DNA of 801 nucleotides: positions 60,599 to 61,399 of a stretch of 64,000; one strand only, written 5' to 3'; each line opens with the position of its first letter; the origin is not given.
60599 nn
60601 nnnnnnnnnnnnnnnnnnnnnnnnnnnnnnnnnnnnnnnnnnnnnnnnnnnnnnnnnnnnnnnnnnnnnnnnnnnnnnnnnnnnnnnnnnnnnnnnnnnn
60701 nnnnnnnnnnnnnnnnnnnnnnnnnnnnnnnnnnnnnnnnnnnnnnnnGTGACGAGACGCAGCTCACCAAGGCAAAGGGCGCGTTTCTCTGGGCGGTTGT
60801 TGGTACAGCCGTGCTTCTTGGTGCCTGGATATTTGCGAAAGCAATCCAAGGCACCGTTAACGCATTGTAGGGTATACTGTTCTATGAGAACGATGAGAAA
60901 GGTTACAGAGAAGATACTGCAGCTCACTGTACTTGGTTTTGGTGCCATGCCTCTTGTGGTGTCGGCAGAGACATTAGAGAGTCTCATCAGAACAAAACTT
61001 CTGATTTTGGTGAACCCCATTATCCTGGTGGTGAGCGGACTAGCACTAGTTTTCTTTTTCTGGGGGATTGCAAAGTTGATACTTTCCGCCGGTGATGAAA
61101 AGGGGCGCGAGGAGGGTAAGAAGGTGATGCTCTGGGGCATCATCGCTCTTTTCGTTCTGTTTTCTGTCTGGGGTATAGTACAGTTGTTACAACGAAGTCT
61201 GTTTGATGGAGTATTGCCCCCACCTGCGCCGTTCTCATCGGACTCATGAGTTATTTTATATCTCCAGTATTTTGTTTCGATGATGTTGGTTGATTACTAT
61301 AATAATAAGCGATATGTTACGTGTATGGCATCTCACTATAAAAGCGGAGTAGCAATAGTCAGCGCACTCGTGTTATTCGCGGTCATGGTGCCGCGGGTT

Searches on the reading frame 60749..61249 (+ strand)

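Call 13: search_protein_families(library=pfam, proteins=[window:60749-61249:+])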
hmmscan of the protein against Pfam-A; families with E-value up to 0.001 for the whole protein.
window:60749-61249:+ (166 aa): 1 family
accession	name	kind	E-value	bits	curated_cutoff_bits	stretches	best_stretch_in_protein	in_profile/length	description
PF18895.5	T4SS_pilin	-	3.4e-11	43.5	26.6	1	87-147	12-71/71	Type IV secretion system pilin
